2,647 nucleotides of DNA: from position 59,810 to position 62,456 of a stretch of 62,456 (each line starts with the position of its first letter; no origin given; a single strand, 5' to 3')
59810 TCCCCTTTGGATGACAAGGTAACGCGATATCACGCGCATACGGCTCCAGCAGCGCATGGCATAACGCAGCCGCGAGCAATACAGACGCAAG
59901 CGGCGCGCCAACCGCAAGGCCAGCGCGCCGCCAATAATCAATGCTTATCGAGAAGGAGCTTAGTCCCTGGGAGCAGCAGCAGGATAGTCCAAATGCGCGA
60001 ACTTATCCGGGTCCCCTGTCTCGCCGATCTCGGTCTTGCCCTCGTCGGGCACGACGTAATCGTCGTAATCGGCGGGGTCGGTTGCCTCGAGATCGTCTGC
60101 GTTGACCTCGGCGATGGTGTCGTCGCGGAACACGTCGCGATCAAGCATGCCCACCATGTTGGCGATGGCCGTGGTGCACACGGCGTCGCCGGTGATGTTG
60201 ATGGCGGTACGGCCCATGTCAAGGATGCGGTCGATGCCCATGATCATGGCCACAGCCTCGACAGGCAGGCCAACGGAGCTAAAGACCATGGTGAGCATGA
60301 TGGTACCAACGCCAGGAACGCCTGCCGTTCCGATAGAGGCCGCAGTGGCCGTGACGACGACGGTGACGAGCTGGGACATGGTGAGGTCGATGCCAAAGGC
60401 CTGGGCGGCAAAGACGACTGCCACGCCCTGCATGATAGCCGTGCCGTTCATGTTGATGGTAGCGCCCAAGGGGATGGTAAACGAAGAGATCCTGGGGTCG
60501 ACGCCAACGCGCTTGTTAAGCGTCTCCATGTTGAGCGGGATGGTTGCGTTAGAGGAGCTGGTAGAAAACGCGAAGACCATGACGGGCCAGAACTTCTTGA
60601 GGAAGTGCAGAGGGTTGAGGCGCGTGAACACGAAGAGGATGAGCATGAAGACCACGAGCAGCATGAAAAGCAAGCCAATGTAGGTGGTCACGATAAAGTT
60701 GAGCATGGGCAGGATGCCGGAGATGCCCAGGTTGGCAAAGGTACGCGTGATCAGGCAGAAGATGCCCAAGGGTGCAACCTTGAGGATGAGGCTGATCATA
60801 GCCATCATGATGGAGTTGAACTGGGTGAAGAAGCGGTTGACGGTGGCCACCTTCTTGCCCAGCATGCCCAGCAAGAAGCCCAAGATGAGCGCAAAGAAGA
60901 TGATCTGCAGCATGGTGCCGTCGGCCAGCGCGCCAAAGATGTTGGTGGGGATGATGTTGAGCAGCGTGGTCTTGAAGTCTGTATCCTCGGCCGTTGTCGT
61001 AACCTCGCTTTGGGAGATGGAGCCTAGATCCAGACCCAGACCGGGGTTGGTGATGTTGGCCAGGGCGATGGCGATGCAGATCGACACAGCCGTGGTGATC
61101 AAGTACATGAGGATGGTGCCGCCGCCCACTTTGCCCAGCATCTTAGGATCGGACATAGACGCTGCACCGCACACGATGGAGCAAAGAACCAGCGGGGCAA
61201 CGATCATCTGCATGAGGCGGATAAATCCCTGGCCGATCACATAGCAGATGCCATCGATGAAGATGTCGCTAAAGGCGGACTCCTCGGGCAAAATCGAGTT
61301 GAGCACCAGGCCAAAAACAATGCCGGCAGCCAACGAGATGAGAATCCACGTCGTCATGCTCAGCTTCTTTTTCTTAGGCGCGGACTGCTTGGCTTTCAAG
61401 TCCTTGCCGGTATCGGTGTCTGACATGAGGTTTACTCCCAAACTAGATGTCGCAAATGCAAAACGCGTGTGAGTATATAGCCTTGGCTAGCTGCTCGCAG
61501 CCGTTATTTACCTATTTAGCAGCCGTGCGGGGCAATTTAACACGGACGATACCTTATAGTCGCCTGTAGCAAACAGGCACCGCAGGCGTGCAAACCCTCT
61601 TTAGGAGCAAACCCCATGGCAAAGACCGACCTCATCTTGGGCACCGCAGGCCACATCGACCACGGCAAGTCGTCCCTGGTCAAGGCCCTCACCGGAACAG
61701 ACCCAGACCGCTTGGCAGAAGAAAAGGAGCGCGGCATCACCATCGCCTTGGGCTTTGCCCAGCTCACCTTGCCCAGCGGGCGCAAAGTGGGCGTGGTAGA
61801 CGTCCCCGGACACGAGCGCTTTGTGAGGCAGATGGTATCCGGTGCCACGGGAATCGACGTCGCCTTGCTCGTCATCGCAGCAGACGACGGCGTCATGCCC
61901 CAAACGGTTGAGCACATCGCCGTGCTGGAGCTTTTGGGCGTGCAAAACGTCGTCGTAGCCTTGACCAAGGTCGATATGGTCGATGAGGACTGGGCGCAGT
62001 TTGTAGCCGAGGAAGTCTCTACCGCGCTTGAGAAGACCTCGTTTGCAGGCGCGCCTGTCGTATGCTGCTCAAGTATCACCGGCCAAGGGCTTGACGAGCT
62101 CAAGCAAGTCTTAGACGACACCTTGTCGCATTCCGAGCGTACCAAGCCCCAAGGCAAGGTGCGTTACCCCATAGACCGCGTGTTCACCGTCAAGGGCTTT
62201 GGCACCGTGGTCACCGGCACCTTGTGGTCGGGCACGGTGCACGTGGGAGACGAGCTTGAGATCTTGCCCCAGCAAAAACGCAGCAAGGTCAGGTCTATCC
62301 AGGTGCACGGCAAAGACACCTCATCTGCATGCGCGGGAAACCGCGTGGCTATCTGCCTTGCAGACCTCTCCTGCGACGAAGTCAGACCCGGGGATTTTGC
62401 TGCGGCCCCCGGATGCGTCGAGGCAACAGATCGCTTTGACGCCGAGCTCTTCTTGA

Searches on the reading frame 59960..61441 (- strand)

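Call 21: search_protein_families(library=pfam, proteins=[window:59960-61441:-], max_evalue=0.00001)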
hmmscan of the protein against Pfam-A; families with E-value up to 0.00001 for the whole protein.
window:59960-61441:- (493 aa): 1 family
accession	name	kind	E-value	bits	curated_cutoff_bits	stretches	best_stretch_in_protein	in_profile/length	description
PF00375.23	SDF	-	2.1e-125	419.2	27.9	1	29-428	1-386/387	Sodium:dicarboxylate symporter family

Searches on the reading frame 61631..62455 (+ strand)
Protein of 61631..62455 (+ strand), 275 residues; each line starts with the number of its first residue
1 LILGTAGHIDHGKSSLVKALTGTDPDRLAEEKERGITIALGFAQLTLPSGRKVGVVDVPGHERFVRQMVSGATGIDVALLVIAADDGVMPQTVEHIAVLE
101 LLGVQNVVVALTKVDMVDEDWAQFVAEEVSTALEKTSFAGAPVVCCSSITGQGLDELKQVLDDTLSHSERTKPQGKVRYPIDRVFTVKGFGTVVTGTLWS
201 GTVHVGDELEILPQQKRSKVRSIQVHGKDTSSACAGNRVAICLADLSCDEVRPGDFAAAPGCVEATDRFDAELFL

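Call 66: search_protein_families(library=ncbifam, proteins=[window:61631-62455:+], max_evalue=0.001)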
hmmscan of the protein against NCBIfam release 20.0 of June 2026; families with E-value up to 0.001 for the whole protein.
window:61631-62455:+ (275 aa): 42 families (the best 25 are shown)
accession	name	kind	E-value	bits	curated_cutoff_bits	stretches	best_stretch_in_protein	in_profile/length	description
TIGR00475.1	selB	equivalog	7.3e-92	308.9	242.25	1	2-254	2-254/581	selenocysteine-specific translation elongation factor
NF009373.0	PRK12736.1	subfamily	1.5e-49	168.8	452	1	3-274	15-310/394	elongation factor Tu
NF000766.0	PRK00049.1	subfamily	8.6e-49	166.4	449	1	3-274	15-312/396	elongation factor Tu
NF009372.0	PRK12735.1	subfamily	5.5e-48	163.7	479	1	3-274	15-312/396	elongation factor Tu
TIGR03680.1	eif2g_arch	equivalog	7.9e-47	160.4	514.5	2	51-221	81-259/407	translation initiation factor IF-2 subunit gamma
TIGR00485.1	EF-Tu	equivalog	8.7e-47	159.7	522.4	1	3-274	15-310/394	elongation factor Tu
NF003077.0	PRK04000.1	equivalog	1.1e-46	159.8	315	2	51-254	85-290/412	translation initiation factor IF-2 subunit gamma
NF008969.0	PRK12317.1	subfamily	5e-46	157.1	502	1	26-260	61-310/426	elongation factor 1-alpha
TIGR00483.1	EF-1_alpha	equivalog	5.2e-34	117.4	540.1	1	26-260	61-311/427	translation elongation factor EF-1 subunit alpha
NF004035.0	PRK05506.1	subfamily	8.6e-34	116.8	715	1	26-273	80-337/632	bifunctional sulfate adenylyltransferase subunit 1/adenylylsulfate kinase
TIGR02034.1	CysN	subfamily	1e-33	117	336.1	1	26-273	56-313/406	sulfate adenylyltransferase, large subunit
NF003478.0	PRK05124.1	equivalog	3.3e-32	111.7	590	1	26-245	83-313/475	sulfate adenylyltransferase subunit CysN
TIGR00487.1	IF-2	equivalog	9.3e-27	94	424.4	1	6-229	93-313/587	translation initiation factor IF-2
TIGR00231.1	small_GTP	domain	1.6e-14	54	42.5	1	4-157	7-158/164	GTP-binding protein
NF012153.1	tet_protect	equivalog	2e-14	52.8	775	1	23-115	38-128/614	tetracycline resistance ribosomal protection protein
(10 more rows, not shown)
